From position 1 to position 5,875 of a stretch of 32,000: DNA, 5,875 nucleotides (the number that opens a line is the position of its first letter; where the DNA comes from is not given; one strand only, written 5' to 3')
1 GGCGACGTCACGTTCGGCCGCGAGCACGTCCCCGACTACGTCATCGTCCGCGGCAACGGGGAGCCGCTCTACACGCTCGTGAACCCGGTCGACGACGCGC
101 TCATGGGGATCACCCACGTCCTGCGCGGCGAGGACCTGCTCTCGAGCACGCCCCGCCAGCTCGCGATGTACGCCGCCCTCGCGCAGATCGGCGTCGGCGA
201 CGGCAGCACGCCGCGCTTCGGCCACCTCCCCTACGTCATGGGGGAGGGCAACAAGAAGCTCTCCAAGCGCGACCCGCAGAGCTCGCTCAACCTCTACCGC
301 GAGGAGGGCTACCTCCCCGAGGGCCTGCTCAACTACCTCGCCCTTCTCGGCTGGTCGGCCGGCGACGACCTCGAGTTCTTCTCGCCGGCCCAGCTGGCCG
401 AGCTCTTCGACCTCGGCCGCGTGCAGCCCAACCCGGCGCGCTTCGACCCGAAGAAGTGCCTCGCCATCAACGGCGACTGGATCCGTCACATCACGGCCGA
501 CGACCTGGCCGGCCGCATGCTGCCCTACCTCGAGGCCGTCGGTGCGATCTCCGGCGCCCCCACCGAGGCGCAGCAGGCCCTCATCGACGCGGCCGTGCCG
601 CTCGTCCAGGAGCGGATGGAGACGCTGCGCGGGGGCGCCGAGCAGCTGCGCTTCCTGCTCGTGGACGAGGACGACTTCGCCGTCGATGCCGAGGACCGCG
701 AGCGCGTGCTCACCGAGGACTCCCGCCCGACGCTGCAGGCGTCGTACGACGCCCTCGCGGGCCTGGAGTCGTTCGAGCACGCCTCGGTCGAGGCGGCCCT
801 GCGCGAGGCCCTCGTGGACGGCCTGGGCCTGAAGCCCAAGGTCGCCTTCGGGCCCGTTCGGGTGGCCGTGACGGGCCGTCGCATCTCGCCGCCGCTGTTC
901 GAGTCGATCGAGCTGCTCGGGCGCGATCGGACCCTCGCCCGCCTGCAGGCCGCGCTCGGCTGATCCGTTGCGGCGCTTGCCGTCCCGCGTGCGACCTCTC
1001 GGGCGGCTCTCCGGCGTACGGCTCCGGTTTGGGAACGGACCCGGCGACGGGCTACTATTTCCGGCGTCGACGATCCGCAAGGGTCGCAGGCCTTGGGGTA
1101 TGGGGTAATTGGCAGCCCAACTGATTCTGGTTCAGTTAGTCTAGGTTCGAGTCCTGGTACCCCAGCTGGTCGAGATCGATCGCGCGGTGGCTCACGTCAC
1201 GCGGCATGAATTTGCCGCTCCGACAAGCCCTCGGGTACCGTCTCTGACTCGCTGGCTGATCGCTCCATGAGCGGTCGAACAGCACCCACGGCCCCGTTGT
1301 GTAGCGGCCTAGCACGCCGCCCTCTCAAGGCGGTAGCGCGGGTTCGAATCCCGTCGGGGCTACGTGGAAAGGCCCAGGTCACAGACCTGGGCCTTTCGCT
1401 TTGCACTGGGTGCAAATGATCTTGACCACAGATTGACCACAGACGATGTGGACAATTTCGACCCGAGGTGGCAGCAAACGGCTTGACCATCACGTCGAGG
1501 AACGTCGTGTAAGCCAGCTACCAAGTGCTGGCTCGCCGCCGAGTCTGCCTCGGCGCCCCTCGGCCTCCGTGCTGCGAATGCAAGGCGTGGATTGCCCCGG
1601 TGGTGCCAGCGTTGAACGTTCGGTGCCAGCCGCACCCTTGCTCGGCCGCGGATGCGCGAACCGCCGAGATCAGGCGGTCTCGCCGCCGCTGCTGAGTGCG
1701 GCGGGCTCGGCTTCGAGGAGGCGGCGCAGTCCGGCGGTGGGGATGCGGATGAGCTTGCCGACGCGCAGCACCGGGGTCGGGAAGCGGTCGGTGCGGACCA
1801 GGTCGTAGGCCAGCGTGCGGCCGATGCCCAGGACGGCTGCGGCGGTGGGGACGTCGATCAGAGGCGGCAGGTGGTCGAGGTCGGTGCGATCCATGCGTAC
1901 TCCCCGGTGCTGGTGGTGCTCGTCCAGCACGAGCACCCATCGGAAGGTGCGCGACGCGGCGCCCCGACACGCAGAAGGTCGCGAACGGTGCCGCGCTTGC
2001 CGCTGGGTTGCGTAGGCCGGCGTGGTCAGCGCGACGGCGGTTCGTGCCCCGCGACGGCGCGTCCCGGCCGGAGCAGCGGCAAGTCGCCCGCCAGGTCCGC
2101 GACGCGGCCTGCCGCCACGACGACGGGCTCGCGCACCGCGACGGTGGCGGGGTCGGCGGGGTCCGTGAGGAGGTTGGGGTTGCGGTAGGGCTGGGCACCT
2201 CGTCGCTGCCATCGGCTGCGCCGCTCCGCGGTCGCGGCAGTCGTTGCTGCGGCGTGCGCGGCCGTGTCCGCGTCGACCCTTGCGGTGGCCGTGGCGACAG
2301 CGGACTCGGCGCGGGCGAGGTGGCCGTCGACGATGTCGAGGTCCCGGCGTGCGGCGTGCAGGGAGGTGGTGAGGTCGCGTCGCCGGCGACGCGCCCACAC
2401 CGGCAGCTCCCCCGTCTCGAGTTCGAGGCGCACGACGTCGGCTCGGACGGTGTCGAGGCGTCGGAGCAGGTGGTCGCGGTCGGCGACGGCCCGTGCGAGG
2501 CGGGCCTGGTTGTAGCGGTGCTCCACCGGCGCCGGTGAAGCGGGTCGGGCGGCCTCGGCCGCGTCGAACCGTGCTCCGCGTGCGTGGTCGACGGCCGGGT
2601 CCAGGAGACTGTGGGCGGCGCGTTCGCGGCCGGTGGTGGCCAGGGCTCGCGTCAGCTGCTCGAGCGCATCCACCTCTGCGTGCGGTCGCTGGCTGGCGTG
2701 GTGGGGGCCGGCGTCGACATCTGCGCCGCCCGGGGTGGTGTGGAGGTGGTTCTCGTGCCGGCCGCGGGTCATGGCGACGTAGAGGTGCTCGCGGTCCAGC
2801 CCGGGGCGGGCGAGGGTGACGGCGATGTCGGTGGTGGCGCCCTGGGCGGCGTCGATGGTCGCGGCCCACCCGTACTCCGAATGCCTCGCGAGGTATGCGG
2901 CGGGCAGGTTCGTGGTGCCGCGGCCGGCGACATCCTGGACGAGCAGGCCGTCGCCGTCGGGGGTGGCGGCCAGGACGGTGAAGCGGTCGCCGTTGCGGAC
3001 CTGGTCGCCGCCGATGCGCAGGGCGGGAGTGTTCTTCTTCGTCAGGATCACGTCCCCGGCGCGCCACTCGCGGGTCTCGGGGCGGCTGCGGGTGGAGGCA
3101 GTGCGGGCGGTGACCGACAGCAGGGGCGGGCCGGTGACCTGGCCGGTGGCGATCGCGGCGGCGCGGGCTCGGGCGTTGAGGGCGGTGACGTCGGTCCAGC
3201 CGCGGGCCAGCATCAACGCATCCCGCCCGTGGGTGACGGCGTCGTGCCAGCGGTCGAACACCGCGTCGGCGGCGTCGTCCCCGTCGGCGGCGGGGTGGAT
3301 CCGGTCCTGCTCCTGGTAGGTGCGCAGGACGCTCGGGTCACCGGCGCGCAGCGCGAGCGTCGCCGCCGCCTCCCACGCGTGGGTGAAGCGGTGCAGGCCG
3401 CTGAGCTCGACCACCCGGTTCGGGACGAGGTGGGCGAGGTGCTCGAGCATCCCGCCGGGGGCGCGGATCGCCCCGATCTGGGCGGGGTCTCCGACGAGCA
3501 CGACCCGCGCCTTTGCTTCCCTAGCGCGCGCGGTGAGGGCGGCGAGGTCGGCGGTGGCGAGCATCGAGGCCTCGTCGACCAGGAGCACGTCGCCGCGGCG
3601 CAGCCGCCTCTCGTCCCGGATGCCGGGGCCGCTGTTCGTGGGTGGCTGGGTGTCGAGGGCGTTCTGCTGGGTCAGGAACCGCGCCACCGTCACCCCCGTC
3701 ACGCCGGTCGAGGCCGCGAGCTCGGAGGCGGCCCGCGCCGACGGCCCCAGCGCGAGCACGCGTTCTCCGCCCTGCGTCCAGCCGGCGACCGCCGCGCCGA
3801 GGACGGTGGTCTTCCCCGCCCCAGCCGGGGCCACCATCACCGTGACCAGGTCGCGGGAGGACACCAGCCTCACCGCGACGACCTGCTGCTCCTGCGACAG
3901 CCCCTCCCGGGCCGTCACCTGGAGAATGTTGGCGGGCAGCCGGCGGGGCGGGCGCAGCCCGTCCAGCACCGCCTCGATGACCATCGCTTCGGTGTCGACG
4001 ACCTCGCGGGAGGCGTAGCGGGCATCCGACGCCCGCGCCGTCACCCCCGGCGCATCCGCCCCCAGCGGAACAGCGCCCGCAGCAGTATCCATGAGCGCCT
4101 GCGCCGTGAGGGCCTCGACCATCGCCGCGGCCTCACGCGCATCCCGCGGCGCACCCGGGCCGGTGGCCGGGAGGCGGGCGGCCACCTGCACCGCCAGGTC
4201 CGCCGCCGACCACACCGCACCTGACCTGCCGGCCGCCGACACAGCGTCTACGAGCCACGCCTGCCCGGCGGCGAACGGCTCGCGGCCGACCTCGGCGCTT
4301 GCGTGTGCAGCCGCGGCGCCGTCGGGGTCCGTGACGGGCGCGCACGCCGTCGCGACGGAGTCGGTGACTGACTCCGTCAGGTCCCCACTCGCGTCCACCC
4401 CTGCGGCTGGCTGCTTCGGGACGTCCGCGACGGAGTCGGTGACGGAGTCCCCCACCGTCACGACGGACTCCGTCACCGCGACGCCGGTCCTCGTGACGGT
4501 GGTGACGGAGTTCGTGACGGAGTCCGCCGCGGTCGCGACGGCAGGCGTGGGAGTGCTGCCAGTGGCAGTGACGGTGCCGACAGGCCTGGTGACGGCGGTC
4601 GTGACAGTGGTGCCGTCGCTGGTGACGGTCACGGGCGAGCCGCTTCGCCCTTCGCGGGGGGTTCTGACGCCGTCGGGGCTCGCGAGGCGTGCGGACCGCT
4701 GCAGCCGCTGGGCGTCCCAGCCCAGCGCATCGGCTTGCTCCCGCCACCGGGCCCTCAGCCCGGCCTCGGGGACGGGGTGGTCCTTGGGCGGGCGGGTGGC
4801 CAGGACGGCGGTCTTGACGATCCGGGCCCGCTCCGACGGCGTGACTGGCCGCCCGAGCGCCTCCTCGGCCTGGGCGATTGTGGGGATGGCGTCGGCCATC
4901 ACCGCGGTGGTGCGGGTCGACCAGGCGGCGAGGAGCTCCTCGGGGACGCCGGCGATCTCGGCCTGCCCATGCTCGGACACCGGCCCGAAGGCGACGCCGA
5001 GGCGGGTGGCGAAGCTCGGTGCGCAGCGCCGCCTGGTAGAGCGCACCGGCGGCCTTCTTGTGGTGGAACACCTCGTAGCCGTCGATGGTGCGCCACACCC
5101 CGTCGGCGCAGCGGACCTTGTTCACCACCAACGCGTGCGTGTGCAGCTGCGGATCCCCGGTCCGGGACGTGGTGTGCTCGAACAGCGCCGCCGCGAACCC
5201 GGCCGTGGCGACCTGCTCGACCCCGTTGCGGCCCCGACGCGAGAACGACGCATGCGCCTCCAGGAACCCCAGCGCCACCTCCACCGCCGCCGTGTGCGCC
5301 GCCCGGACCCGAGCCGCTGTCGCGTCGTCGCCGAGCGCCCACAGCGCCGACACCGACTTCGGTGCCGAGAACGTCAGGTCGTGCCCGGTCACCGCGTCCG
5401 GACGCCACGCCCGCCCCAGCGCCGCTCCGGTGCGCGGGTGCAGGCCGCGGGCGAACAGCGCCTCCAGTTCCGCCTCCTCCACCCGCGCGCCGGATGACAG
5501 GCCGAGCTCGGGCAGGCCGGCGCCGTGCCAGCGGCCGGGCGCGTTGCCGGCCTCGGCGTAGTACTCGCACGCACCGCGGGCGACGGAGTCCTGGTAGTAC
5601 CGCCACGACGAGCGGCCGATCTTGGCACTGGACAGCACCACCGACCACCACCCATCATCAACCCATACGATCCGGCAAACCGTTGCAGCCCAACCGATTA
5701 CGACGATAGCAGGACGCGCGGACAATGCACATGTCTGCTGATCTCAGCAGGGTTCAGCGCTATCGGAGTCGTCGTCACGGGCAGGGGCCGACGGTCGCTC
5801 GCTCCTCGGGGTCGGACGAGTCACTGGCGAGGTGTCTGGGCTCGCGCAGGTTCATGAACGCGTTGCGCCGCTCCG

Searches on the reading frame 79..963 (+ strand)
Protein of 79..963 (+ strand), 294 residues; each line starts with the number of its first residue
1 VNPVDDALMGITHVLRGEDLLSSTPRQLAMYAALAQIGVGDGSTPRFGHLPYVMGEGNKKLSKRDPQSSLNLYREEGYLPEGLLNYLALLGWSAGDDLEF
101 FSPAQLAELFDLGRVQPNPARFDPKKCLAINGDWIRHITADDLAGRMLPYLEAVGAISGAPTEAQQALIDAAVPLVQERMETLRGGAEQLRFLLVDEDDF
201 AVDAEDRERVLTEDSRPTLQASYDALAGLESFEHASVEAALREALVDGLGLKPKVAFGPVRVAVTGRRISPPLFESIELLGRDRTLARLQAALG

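Call 87: search_protein_families(library=pfam, proteins=[window:79-963:+], max_evalue=0.0001)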
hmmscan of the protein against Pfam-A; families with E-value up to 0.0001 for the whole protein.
window:79-963:+ (294 aa): 2 families
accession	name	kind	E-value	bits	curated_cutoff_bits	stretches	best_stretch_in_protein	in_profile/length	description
PF19269.4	Anticodon_2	-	7.6e-28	98.1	23.6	1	143-293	2-141/141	Anticodon binding domain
PF00749.27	tRNA-synt_1c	-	5.6e-23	81.8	23.4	1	2-126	191-311/314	tRNA synthetases class I (E and Q), catalytic domain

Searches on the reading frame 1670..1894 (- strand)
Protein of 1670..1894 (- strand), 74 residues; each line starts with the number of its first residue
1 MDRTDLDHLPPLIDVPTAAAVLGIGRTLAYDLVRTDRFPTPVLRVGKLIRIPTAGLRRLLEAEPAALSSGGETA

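Call 24: search_protein_families(library=pfam, proteins=[window:1670-1894:-], max_evalue=10)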
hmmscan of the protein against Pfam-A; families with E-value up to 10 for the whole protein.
window:1670-1894:- (74 aa): 2 families
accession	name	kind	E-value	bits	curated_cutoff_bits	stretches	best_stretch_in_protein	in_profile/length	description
PF12728.13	HTH_17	-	1.1e-06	29.3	27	1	13-62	2-49/51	Helix-turn-helix domain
PF05930.18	Phage_AlpA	-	0.31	11.4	21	1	20-42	11-33/51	Prophage CP4-57 regulatory protein (AlpA)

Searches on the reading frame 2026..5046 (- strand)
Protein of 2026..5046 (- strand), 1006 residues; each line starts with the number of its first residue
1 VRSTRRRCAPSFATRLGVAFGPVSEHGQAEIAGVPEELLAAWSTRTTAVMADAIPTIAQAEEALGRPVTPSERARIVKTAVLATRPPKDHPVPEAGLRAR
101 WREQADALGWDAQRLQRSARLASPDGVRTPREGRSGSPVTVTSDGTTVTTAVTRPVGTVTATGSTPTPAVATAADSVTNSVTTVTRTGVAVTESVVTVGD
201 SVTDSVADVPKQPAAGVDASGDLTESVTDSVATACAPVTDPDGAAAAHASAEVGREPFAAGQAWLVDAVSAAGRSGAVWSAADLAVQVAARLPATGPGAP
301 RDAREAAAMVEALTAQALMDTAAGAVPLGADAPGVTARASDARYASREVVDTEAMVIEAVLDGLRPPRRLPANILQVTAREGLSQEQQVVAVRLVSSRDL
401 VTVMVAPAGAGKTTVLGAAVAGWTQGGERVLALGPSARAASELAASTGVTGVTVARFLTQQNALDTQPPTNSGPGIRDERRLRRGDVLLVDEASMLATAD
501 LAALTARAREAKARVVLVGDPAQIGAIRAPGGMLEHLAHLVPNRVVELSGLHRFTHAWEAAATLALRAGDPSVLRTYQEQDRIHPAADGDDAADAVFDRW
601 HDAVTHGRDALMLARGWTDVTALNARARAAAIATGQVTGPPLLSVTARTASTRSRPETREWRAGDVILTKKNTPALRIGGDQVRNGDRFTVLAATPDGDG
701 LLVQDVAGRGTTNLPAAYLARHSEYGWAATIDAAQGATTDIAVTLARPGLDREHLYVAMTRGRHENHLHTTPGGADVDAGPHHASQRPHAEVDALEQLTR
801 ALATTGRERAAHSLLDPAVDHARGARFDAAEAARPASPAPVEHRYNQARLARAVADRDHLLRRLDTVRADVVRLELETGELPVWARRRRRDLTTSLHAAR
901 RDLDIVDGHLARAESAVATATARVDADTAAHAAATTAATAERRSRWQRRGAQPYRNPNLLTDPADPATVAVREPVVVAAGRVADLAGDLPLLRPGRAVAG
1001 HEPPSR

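Call 8: search_protein_families(library=pfam, proteins=[window:2026-5046:-], max_evalue=0.01)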
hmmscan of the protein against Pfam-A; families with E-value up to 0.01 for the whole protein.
window:2026-5046:- (1006 aa): 9 families
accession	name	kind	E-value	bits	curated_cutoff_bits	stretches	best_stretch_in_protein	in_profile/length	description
PF13604.12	AAA_30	-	7.5e-50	169.8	27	1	383-586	2-189/191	AAA domain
PF13245.12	AAA_19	-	4.2e-18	66.3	25.1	1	399-524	11-129/134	AAA domain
PF08751.17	TrwC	-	3.8e-12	46.8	25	1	14-107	202-285/286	TrwC relaxase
PF01443.25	Viral_helicase1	-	1.1e-07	32.4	21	1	408-544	7-122/228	Viral superfamily 1 RNA helicase core domain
PF13086.12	AAA_11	-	5.3e-06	26.8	27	0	472-525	201-251/257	AAA domain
PF22232.2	TraI_hel_assoc_N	-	0.00032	21.7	27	0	476-519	56-99/99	TraI helicase-associated ssDNA bd, N-terminal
PF05127.21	NAT10_TcmA_helicase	-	0.00046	20.5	22.7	1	403-508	1-113/176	RNA cytidine acetyltransferase NAT10/TcmA, helicase domain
PF13538.12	UvrD_C_2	-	0.0011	19.2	27.4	1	726-765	2-48/52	UvrD-like helicase C-terminal domain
PF13401.12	AAA_22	-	0.0018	19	27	1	398-521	4-124/130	AAA domain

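Call 9: search_protein_families(library=ncbifam, proteins=[window:2026-5046:-], max_evalue=0.01)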
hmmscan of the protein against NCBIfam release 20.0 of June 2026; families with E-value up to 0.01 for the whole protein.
window:2026-5046:- (1006 aa): 9 families
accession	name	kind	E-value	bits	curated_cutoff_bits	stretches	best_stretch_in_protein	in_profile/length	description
TIGR02768.1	TraA_Ti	equivalog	1.2e-54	185.8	590.45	1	338-771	312-716/751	Ti-type conjugative transfer relaxase TraA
NF010464.0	PRK13889.1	subfamily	2.2e-38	131.8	1015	1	319-771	282-702/992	conjugal transfer relaxase TraA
NF010402.0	PRK13826.1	subfamily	5.6e-37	127.1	1317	1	336-768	332-735/1102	Dtr system oriT relaxase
TIGR01448.2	helicase_RecD2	equivalog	2e-22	79.2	500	1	372-765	304-683/713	SF1B family DNA helicase RecD2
TIGR02760.1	TraI_TIGR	equivalog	4.5e-16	57.5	929.85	2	381-529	1017-1157/1960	conjugative transfer relaxase/helicase TraI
NF010263.0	PRK13709.1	equivalog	1.4e-15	55.7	2212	1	341-528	928-1107/1752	conjugative transfer relaxase/helicase TraI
TIGR01447.1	recD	equivalog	2.6e-13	49.4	310.15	1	373-542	138-318/597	exodeoxyribonuclease V subunit alpha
NF041492.1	MobF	equivalog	2.6e-11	43.6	100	1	14-109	216-299/299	MobF family relaxase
NF008127.0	PRK10875.1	equivalog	0.00049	18.8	671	0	400-534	172-317/619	exodeoxyribonuclease V subunit alpha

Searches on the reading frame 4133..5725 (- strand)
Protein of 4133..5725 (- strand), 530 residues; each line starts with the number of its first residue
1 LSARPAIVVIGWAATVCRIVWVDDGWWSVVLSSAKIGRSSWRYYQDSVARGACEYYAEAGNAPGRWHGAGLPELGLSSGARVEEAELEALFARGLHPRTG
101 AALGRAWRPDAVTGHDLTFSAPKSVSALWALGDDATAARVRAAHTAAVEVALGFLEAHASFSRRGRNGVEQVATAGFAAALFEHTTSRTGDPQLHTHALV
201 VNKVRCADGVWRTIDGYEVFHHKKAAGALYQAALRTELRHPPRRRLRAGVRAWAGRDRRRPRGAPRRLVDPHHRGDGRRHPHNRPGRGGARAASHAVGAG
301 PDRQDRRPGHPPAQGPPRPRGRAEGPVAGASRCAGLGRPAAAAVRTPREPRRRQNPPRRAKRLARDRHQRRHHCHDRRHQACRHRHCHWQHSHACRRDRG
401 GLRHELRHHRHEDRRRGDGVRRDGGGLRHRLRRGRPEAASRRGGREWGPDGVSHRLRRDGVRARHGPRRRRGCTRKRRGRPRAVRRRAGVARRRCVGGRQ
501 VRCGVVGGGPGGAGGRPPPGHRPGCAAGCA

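Call 9: search_protein_families(library=ncbifam, proteins=[window:4133-5725:-], max_evalue=0.01)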
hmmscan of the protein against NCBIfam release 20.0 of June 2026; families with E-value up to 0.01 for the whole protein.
window:4133-5725:- (530 aa): 5 families
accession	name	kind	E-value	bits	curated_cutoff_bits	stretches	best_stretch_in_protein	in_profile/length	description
NF041492.1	MobF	equivalog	8e-59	199.6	100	1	34-239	5-216/299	MobF family relaxase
TIGR02686.1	relax_trwC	domain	6.8e-33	114.5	145.5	1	42-239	3-202/286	conjugative relaxase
TIGR02760.1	TraI_TIGR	equivalog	2.1e-31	108.4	929.85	1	40-233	13-213/1960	conjugative transfer relaxase/helicase TraI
NF010263.0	PRK13709.1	equivalog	1.2e-29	102.4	2212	1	54-237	22-207/1752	conjugative transfer relaxase/helicase TraI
NF011300.0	PRK14712.1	equivalog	1.9e-05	22.1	2486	1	174-217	3-45/1623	conjugative transfer relaxase/helicase TraI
